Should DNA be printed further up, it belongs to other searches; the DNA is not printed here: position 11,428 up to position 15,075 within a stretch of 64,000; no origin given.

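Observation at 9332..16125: Phage-borne TonB-dependent outer-membrane receptor embedded in a block of small membrane proteins and lipoproteins, with higher GC than the rest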

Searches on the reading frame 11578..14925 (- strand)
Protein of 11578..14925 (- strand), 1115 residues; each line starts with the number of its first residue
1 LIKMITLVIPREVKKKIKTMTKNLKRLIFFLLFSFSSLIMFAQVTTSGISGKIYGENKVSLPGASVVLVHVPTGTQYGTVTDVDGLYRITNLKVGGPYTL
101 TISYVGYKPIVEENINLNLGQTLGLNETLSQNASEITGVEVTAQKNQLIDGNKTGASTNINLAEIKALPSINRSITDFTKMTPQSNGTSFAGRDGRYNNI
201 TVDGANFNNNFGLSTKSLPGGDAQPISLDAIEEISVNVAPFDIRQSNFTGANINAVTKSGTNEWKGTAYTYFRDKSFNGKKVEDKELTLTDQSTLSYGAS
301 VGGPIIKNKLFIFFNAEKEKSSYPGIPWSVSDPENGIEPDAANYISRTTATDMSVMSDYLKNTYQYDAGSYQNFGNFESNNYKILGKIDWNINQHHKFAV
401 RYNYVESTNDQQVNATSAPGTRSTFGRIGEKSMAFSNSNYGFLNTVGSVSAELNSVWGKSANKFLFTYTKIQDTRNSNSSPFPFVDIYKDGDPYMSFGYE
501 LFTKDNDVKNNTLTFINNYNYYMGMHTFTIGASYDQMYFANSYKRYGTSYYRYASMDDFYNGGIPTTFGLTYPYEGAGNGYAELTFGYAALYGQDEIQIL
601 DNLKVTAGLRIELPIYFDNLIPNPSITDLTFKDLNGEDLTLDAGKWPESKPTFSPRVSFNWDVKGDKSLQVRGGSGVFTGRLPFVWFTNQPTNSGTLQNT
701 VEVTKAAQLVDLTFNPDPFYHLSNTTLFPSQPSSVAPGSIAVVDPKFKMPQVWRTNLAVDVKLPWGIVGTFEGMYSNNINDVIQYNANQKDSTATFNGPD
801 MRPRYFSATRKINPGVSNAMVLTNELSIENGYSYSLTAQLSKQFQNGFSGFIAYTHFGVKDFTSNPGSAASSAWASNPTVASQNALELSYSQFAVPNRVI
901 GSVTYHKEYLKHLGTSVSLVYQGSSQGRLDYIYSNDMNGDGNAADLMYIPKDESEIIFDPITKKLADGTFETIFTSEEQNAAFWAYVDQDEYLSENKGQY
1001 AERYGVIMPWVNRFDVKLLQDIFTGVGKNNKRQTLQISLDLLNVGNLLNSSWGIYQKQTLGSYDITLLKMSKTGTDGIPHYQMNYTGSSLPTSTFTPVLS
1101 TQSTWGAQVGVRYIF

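Call 3: search_protein_families(library=pfam, proteins=[window:11578-14925:-], max_evalue=0.01)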
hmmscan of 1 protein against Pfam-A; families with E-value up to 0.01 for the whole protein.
window:11578-14925:- (1115 aa): 4 families
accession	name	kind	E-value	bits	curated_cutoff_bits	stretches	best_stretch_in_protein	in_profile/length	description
PF25183.1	OMP_b-brl_4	-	1.2e-46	160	30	1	256-907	1-677/838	Outer membrane beta barrel domain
PF13620.12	CarboxypepD_reg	-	1.1e-18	67.7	32.3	1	49-129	2-81/82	Carboxypeptidase regulatory-like domain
PF13715.12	CarbopepD_reg_2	-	4.3e-13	49.6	32.2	1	49-140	1-87/88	CarboxypepD_reg-like domain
PF00593.30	TonB_dep_Rec_b-barrel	-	0.00031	21.2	27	1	390-862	2-348/436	TonB dependent receptor-like, beta-barrel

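Call 4: search_protein_families(library=ncbifam, proteins=[window:11578-14925:-], max_evalue=0.01)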
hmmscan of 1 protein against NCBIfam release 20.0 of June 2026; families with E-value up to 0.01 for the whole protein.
window:11578-14925:- (1115 aa): 0 families

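Call 6: search_dna_similar(query=window:11578-14925:-, collection=phages, mode=protein, max_rows=30)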
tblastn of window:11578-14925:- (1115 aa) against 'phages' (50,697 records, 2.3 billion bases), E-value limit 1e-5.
Records with a match: 2; places in all: 2; records where one place covers at least 80% of the query: 1.
Best place of each record, by identity: <60% 2.
By first word of the organism name: Bacteriophage 2.
By host as written in the record: - 2.
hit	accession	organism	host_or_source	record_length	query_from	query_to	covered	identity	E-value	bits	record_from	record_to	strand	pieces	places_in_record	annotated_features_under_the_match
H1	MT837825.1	Bacteriophage sp.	human fecal samples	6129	42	1115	96%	33.5%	5e-148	494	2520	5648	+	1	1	record has no annotation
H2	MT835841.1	Bacteriophage sp.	human fecal samples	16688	42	401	32%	24.7%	3e-6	58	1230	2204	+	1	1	record has no annotation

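Call 10: find_homologous_proteins(query=window:11578-14925:-, max_evalue=1e-10)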
Query window:11578-14925:- (1115 aa): 7864 proteins with E <= 1e-10 among 8000 candidates; the best 120 are listed.
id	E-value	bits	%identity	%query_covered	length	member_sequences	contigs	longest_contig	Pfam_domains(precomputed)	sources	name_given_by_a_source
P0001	0.0e+0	2492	100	98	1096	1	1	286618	PF13715.13,PF25183.2,PF13620.13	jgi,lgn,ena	-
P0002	0.0e+0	2128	84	98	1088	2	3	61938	PF13715.13,PF25183.2,PF13620.13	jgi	jgi:hypothetical protein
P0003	0.0e+0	1912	78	97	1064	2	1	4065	PF13715.13,PF25183.2,PF14686.13,PF13620.13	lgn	-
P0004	0.0e+0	1830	74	97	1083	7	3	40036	PF13715.13,PF25183.2,PF13620.13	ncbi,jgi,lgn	jgi:hypothetical protein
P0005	0.0e+0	1829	74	97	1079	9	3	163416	PF13715.13,PF25183.2,PF13620.13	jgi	-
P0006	0.0e+0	1824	73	98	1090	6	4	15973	PF13715.13,PF25183.2,PF13620.13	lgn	-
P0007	0.0e+0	1819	71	98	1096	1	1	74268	PF13715.13,PF25183.2,PF13620.13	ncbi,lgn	-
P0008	0.0e+0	1804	72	97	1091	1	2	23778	PF13715.13,PF25183.2,PF13620.13,PF00593.31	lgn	-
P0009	0.0e+0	1802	72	97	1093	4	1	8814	PF13715.13,PF25183.2,PF14686.13,PF13620.13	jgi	jgi:hypothetical protein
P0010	0.0e+0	1780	71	98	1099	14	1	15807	PF13715.13,PF25183.2,PF13620.13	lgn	-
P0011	0.0e+0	1770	71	98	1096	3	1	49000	PF13715.13,PF25183.2,PF13620.13,PF00593.31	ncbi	-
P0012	0.0e+0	1768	71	98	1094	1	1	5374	PF13715.13,PF25183.2,PF13620.13,PF00593.31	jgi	jgi:outer membrane receptor protein involved in Fe transport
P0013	0.0e+0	1760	69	99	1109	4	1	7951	PF13715.13,PF25183.2,PF13620.13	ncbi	ncbi:MAG: TonB-dependent receptor [Chloroflexota bacterium]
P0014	0.0e+0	1757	70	97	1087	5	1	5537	PF13715.13,PF25183.2,PF13620.13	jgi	jgi:hypothetical protein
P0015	0.0e+0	1753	71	98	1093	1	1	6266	PF13715.13,PF25183.2,PF13620.13,PF00593.31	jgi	jgi:hypothetical protein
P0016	0.0e+0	1753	68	100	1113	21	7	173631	PF13715.13,PF25183.2,PF13620.13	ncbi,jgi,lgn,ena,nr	ncbi:MAG TPA: TonB-dependent receptor [Bacteroidales bacterium]|nr:TonB-dependent receptor [Bacteroi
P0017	0.0e+0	1750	69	99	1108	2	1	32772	PF13715.13,PF25183.2,PF13620.13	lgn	-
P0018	0.0e+0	1750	70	98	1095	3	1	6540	PF13715.13,PF25183.2,PF13620.13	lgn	-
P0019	0.0e+0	1747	70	98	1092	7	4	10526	PF13715.13,PF25183.2,PF13620.13,PF00593.31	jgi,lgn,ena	jgi:hypothetical protein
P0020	0.0e+0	1745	70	98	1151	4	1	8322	PF13715.13,PF25183.2,PF13620.13,PF00593.31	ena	-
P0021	0.0e+0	1739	70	98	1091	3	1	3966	PF13715.13,PF25183.2,PF13620.13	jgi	jgi:hypothetical protein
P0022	0.0e+0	1738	70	97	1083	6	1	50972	PF13715.13,PF25183.2,PF13620.13,PF00593.31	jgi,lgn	-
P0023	0.0e+0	1737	69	99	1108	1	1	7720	PF13715.13,PF25183.2,PF13620.13,PF00593.31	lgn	-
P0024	0.0e+0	1731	70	98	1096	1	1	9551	PF13715.13,PF25183.2,PF13620.13,PF00593.31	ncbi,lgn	-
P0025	0.0e+0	1726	69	97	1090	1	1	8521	PF13715.13,PF25183.2,PF13620.13,PF00593.31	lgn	-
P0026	0.0e+0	1719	69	97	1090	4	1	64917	PF13715.13,PF25183.2,PF13620.13,PF00593.31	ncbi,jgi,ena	jgi:hypothetical protein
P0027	0.0e+0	1711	69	98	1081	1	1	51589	PF13715.13,PF25183.2,PF13620.13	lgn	-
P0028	0.0e+0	1711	68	99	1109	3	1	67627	PF13715.13,PF25183.2,PF13620.13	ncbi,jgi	-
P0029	0.0e+0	1710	68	98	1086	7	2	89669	PF13715.13,PF25183.2,PF13620.13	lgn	-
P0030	0.0e+0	1708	68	99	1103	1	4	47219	PF13715.13,PF25183.2,PF13620.13,PF00593.31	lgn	-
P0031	0.0e+0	1692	67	99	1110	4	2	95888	PF13715.13,PF25183.2,PF13620.13,PF00593.31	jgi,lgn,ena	-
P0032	0.0e+0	1689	68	97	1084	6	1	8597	PF13715.13,PF25183.2,PF13620.13,PF00593.31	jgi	jgi:hypothetical protein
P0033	0.0e+0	1688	69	97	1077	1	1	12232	PF13715.13,PF25183.2,PF13620.13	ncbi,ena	-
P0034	0.0e+0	1640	66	99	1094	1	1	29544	PF13715.13,PF25183.2,PF13620.13,PF00593.31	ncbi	ncbi:MAG: TonB-dependent receptor [Bacteroidota bacterium]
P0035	0.0e+0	1598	66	98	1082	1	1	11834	PF13715.13,PF25183.2,PF13620.13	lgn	-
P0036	0.0e+0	1590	66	98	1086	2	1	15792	PF13715.13,PF25183.2,PF13620.13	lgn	-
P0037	0.0e+0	1582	64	98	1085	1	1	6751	PF13715.13,PF25183.2,PF13620.13,PF00593.31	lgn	-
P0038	0.0e+0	1570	63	98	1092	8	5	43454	PF13715.13,PF25183.2,PF13620.13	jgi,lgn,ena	-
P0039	0.0e+0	1562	63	98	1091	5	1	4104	PF13715.13,PF25183.2,PF13620.13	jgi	-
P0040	0.0e+0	1562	64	98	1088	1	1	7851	PF13715.13,PF25183.2,PF13620.13,PF00593.31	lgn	-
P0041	0.0e+0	1560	64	98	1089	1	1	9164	PF13715.13,PF25183.2,PF13620.13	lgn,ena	-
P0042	0.0e+0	1558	63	98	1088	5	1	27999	PF13715.13,PF25183.2,PF13620.13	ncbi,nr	ncbi:MAG: TonB-dependent receptor [Sphingobacteriia bacterium]|nr:TonB-dependent receptor [Sphingoba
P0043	0.0e+0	1556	64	98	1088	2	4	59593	PF13715.13,PF25183.2,PF13620.13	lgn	-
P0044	0.0e+0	1552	61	99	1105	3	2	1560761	PF13715.13,PF25183.2,PF13620.13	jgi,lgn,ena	-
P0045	0.0e+0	1538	61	99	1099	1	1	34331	PF13715.13,PF25183.2,PF13620.13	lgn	-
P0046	0.0e+0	1535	63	98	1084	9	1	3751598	PF13715.13,PF25183.2,PF13620.13,PF00593.31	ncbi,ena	-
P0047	0.0e+0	1533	62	99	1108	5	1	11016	PF13715.13,PF25183.2,PF13620.13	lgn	-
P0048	0.0e+0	1528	62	99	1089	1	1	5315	PF13715.13,PF25183.2,PF13620.13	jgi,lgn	-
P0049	0.0e+0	1528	63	98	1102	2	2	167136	PF13715.13,PF25183.2,PF13620.13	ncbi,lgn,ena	-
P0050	0.0e+0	1527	61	99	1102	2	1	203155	PF13715.13,PF25183.2,PF13620.13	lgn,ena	-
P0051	0.0e+0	1527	61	99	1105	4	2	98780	PF13715.13,PF25183.2,PF13620.13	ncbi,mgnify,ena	mgnify:CR=1 FL=1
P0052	0.0e+0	1524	62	98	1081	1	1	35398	PF13715.13,PF25183.2,PF13620.13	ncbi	-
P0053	0.0e+0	1519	61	99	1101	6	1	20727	PF13715.13,PF25183.2,PF13620.13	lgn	-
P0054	0.0e+0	1516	60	100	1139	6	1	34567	PF13715.13,PF25183.2,PF13620.13,PF00593.31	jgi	jgi:hypothetical protein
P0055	0.0e+0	1513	62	99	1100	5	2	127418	PF13715.13,PF25183.2,PF13620.13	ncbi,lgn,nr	ncbi:MAG TPA: carboxypeptidase regulatory-like domain-containing protein [Lentimicrobium sp.]|nr:car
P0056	0.0e+0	1513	62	99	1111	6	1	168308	PF13715.13,PF25183.2,PF13620.13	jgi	jgi:hypothetical protein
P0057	0.0e+0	1512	62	98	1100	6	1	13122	PF13715.13,PF25183.2,PF13620.13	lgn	-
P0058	0.0e+0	1511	62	98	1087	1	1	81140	PF13715.13,PF25183.2,PF13620.13,PF00593.31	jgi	jgi:hypothetical protein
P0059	0.0e+0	1503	60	100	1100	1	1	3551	PF13715.13,PF25183.2,PF13620.13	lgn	-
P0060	0.0e+0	1501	61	98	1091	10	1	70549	PF13715.13,PF25183.2,PF13620.13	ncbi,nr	ncbi:MAG: TonB-dependent receptor [Bacteroidales bacterium]|nr:TonB-dependent receptor [Bacteroidale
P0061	0.0e+0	1500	60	99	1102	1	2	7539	PF13715.13,PF25183.2,PF13620.13,PF00593.31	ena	-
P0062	0.0e+0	1499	61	99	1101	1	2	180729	PF13715.13,PF25183.2,PF13620.13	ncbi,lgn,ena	-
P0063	0.0e+0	1487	61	98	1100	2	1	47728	PF13715.13,PF25183.2,PF13620.13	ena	-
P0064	0.0e+0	1485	61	98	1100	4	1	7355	PF13715.13,PF25183.2,PF13620.13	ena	-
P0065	0.0e+0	1481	61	98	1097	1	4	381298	PF13715.13,PF25183.2,PF13620.13,PF00593.31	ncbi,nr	ncbi:MAG: carboxypeptidase regulatory-like domain-containing protein [Bacteroidales bacterium]|nr:ca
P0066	0.0e+0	1479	59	98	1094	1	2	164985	PF13715.13,PF25183.2,PF13620.13,PF00593.31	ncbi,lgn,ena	-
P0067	0.0e+0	1478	60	99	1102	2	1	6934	PF13715.13,PF25183.2,PF13620.13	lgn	-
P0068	0.0e+0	1468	59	98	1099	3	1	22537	PF13715.13,PF25183.2,PF13620.13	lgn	-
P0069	0.0e+0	1457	60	99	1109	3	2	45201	PF13715.13,PF25183.2,PF13620.13,PF00593.31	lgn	-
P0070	0.0e+0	1450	60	96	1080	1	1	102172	PF13715.13,PF25183.2,PF13620.13,PF00593.31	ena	-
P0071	0.0e+0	1425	59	98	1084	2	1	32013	PF13715.13,PF25183.2,PF13620.13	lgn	-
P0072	0.0e+0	1424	59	98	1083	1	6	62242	PF13715.13,PF25183.2,PF13620.13,PF00593.31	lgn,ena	-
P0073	0.0e+0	1421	59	98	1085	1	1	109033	PF13715.13,PF25183.2,PF13620.13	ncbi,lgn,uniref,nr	ncbi:TonB-dependent receptor [Acetobacteroides hydrogenigenes]|uniref:Carboxypeptidase family protei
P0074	0.0e+0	1409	58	98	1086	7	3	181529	PF13715.13,PF25183.2,PF13620.13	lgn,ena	-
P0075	0.0e+0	1401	57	97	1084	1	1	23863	PF13715.13,PF25183.2,PF13620.13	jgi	jgi:hypothetical protein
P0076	0.0e+0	1384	69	81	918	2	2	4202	PF13715.13,PF25183.2,PF13620.13,PF00593.31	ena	-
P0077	0.0e+0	1223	52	98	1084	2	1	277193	PF13715.13,PF25183.2,PF13620.13,PF00593.31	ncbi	ncbi:MAG: carboxypeptidase regulatory-like domain-containing protein [Saprospiraceae bacterium]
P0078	0.0e+0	1218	52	98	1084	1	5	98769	PF13715.13,PF25183.2,PF13620.13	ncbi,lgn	-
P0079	0.0e+0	1214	54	98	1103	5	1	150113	PF13715.13,PF25183.2,PF13620.13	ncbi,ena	-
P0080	0.0e+0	1213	51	98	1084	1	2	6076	PF13715.13,PF25183.2,PF13620.13,PF00593.31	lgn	-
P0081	0.0e+0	1209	53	98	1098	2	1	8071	PF13715.13,PF25183.2,PF13620.13,PF00593.31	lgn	-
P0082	0.0e+0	1201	52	97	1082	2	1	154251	PF13715.13,PF25183.2,PF13620.13,PF00593.31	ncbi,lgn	-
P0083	0.0e+0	1199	51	98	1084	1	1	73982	PF13715.13,PF25183.2,PF13620.13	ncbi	ncbi:MAG: carboxypeptidase regulatory-like domain-containing protein [Saprospiraceae bacterium]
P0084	0.0e+0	1197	52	98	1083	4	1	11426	PF13715.13,PF25183.2,PF13620.13,PF00593.31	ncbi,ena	-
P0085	0.0e+0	1197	52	97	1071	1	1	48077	PF13715.13,PF25183.2,PF13620.13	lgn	-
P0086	0.0e+0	1196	52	98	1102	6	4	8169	PF13715.13,PF25183.2,PF13620.13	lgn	-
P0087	0.0e+0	1194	52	98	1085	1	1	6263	PF13715.13,PF25183.2,PF13620.13,PF00593.31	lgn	-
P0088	0.0e+0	1193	52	98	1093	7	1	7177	PF13715.13,PF25183.2,PF13620.13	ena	-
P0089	0.0e+0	1192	52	98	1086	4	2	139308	PF13715.13,PF25183.2,PF13620.13,PF00593.31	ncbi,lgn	-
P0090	0.0e+0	1187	51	98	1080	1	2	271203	PF13715.13,PF25183.2,PF13620.13,PF00593.31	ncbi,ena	-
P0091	0.0e+0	1187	52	98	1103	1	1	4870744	PF13715.13,PF25183.2,PF13620.13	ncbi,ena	-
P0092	0.0e+0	1187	51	98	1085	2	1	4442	PF13715.13,PF25183.2,PF13620.13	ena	-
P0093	0.0e+0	1186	52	98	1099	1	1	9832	PF13715.13,PF25183.2,PF13620.13,PF00593.31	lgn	-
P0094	0.0e+0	1185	53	98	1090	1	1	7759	PF13715.13,PF25183.2,PF13620.13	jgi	jgi:hypothetical protein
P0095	0.0e+0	1181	52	98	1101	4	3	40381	PF13715.13,PF25183.2,PF13620.13,PF00593.31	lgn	-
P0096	0.0e+0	1180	52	97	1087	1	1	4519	PF13715.13,PF25183.2,PF13620.13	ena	-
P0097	0.0e+0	1180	52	98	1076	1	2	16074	PF13715.13,PF25183.2,PF13620.13,PF00593.31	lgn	-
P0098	0.0e+0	1180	52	98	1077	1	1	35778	PF13715.13,PF25183.2,PF13620.13,PF00593.31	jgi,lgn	-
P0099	0.0e+0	1180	52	98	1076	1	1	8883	PF13715.13,PF25183.2,PF13620.13,PF00593.31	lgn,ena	-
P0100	0.0e+0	1180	52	98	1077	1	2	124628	PF13715.13,PF25183.2,PF13620.13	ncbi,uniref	ncbi:TonB-dependent receptor [Emticicia soli]|uniref:Carboxypeptidase regulatory-like domain-contain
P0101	0.0e+0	1180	51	98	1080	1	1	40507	PF13715.13,PF25183.2,PF13620.13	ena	-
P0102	0.0e+0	1178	52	98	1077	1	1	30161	PF13715.13,PF25183.2,PF13620.13,PF00593.31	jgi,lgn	-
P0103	0.0e+0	1176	52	98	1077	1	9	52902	PF13715.13,PF25183.2,PF13620.13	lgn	-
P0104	0.0e+0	1175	52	98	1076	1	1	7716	PF13715.13,PF25183.2,PF13620.13,PF00593.31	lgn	-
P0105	0.0e+0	1175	52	98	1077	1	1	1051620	PF13715.13,PF25183.2,PF13620.13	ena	-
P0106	0.0e+0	1174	50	98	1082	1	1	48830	PF13715.13,PF25183.2,PF13620.13,PF00593.31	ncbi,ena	-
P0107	0.0e+0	1173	52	98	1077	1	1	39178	PF13715.13,PF25183.2,PF13620.13,PF00593.31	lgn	-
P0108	0.0e+0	1173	51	98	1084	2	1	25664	PF13715.13,PF25183.2,PF13620.13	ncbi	-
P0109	0.0e+0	1172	51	99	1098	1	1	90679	PF13715.13,PF25183.2,PF13620.13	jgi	-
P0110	0.0e+0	1172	51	98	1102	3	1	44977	PF13715.13,PF25183.2,PF13620.13,PF00593.31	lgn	-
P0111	0.0e+0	1172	51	98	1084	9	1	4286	PF13715.13,PF25183.2,PF13620.13,PF00593.31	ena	-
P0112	0.0e+0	1171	52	98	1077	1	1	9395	PF13715.13,PF25183.2,PF13620.13,PF00593.31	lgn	-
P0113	0.0e+0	1171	52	98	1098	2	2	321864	PF13715.13,PF25183.2,PF13620.13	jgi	jgi:hypothetical protein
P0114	0.0e+0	1171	51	98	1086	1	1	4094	PF13715.13,PF25183.2,PF13620.13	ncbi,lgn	-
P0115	0.0e+0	1168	50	99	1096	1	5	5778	PF13715.13,PF25183.2,PF13620.13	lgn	-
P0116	0.0e+0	1167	51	97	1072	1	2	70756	PF13715.13,PF25183.2,PF13620.13,PF00593.31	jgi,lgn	jgi:hypothetical protein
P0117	0.0e+0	1167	51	98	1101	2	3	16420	PF13715.13,PF25183.2,PF13620.13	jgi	jgi:hypothetical protein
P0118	0.0e+0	1166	51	98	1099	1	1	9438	PF13715.13,PF25183.2,PF13620.13,PF00593.31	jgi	-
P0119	0.0e+0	1165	52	98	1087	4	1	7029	PF13715.13,PF25183.2,PF13620.13,PF00593.31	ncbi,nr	ncbi:MAG: TonB-dependent receptor, partial [Bacteroidota bacterium]|nr:TonB-dependent receptor [Bact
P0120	0.0e+0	1164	51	98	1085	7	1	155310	PF13715.13,PF25183.2,PF13620.13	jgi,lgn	jgi:outer membrane receptor protein involved in Fe transport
